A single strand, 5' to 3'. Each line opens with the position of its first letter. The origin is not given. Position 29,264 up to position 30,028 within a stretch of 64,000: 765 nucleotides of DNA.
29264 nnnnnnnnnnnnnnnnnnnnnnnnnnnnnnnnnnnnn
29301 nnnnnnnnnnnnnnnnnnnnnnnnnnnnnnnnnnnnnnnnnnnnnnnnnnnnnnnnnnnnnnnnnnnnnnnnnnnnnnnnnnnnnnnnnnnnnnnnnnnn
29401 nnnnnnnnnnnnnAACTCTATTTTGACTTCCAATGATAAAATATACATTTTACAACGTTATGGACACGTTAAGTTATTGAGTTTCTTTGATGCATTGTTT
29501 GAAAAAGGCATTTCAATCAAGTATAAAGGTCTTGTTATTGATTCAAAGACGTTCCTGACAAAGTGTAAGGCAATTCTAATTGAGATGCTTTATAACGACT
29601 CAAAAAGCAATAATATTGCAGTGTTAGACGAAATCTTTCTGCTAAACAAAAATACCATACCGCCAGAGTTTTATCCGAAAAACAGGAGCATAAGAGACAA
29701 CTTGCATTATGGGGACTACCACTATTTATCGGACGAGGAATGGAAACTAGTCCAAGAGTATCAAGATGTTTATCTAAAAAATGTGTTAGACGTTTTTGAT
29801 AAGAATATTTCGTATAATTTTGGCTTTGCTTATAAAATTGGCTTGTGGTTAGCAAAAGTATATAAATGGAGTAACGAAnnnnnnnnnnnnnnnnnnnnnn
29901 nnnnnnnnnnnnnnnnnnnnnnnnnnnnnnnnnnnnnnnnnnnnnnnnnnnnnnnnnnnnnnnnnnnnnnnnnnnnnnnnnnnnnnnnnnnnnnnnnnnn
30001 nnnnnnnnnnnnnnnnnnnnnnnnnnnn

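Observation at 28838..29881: AT-rich 348-aa orphan protein leading the island operon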

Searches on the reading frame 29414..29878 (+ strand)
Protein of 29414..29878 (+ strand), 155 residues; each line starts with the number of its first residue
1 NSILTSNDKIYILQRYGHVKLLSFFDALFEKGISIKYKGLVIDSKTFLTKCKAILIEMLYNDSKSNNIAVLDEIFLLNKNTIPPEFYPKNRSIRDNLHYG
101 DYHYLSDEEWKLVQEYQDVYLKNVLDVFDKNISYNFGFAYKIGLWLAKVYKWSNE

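Call 43: predict_structure(alignment_id=A3)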
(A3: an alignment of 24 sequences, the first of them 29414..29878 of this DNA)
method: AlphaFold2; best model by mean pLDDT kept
length: 155 residues; sequences in the alignment: 24
mean_pLDDT: 90.0   pTM: 0.81
mean pLDDT of the five models: 90.0, 89.3, 89.0, 86.5, 84.3
residues with pLDDT >= 90: 92; 70-90: 61; 50-70: 1; < 50: 1
segments of 3 or more residues with pLDDT < 50: none
pLDDT, mean of each block of 10 residues (from residue 1): 80 93 90 83 88 95 84 93 96 88 87 97 95 86 94 89
secondary structure, 60 per line:
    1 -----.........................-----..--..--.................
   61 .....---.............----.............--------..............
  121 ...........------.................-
elements in order: H6-30 H44-65 H69-81 H86-98 H107-131 H138-154

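Call 45: fold_search(model_id=the predicted structure, library=pdb)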
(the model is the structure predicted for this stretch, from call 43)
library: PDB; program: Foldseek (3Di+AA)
matches with E <= 10: 229; with E <= 0.001: 0
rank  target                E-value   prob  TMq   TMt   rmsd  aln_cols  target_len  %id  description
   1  5yep_C                2.6e-01  0.77  0.40  0.45   6.8       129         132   14  Crystal structure of SO_3166-SO_3165 from Shewanella oneidensis (released 2018-03-28)
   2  2hsb                  3.3e-01  0.66  0.39  0.45   6.4       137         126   14  Crystal structure of a hepn domain containing protein (af_0298) from archaeoglobus fulgidus at 1.95 A resolution (released 2006-08-15)
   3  3t6g_D                5.2e-01  0.44  0.33  0.37   7.5       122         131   13  Structure of the complex between NSP3 (SHEP1) and p130Cas (released 2011-11-23)
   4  7bxo_H                6.1e-01  0.54  0.39  0.44   7.0       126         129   12  Crystal structure of the toxin-antitoxin with AMP-PNP (released 2020-09-30)
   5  8ojq_B                6.8e-01  0.06  0.17  0.05  16.2       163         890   13  Arabidopsis thaliana Phosphoenolpyruvate carboxylase PPC1 T778 mutant with bound phosphate (released 2024-04-03)
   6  2lk4_MODEL_1_A        7.2e-01  0.12  0.24  0.26   9.2       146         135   14  Structural and mechanistic insights into the interaction between PAT Pyk2 and Paxillin LD motif (released 2012-10-10)
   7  8ojz_B                7.2e-01  0.06  0.17  0.05  16.2       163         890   13  Arabidopsis thaliana Phosphoenolpyruvate carboxylase 1 (PPC1) G678S mutant (released 2024-04-03)
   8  4nqf_A                8.1e-01  0.63  0.46  0.48   6.4       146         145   14  Crystal structure of HEPN domain protein (released 2014-03-26)
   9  1ylm_A                9.0e-01  0.28  0.38  0.40   7.3       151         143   12  Structure of Cytosolic Protein of Unknown Function YutE from Bacillus subtilis (released 2005-03-01)
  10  7bxo_D                1.0e+00  0.38  0.38  0.43   6.9       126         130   13  Crystal structure of the toxin-antitoxin with AMP-PNP (released 2020-09-30)
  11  4nqf_B                1.1e+00  0.47  0.44  0.44   6.2       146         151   14  Crystal structure of HEPN domain protein (released 2014-03-26)
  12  6m6w_D                1.3e+00  0.23  0.34  0.38   7.4       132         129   11  Crystal structure the toxin-antitoxin MntA-HpeT mutant-Y104A (released 2020-09-30)
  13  8ojz_A                1.3e+00  0.06  0.20  0.05  16.6       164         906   13  Arabidopsis thaliana Phosphoenolpyruvate carboxylase 1 (PPC1) G678S mutant (released 2024-04-03)
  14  8qx3_D                1.3e+00  0.03  0.14  0.05  16.3       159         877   12  Arabidopsis thaliana Phosphoenolpyruvate carboxylase PPC1 R886G mutant (released 2024-10-30)
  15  5wxk_A                1.3e+00  0.25  0.21  0.10   4.5        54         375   22  EarP bound with domain I of EF-P (released 2018-02-28)
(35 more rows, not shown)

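Call 59: search_solved_structures(query=A3, max_evalue=10, show_alignments=5)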
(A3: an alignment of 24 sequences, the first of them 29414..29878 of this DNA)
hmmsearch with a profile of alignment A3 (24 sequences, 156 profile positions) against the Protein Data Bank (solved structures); distinct sequences matched with E-value up to 10: 3.
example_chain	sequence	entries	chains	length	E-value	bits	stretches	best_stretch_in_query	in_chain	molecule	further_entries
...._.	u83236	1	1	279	0.24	14.8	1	83-128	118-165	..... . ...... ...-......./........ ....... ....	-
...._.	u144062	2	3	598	0.64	13.4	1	83-127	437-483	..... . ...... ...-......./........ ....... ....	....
7met_A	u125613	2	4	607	0.69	13.3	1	83-127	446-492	ATP-dependent lipid A-core flippase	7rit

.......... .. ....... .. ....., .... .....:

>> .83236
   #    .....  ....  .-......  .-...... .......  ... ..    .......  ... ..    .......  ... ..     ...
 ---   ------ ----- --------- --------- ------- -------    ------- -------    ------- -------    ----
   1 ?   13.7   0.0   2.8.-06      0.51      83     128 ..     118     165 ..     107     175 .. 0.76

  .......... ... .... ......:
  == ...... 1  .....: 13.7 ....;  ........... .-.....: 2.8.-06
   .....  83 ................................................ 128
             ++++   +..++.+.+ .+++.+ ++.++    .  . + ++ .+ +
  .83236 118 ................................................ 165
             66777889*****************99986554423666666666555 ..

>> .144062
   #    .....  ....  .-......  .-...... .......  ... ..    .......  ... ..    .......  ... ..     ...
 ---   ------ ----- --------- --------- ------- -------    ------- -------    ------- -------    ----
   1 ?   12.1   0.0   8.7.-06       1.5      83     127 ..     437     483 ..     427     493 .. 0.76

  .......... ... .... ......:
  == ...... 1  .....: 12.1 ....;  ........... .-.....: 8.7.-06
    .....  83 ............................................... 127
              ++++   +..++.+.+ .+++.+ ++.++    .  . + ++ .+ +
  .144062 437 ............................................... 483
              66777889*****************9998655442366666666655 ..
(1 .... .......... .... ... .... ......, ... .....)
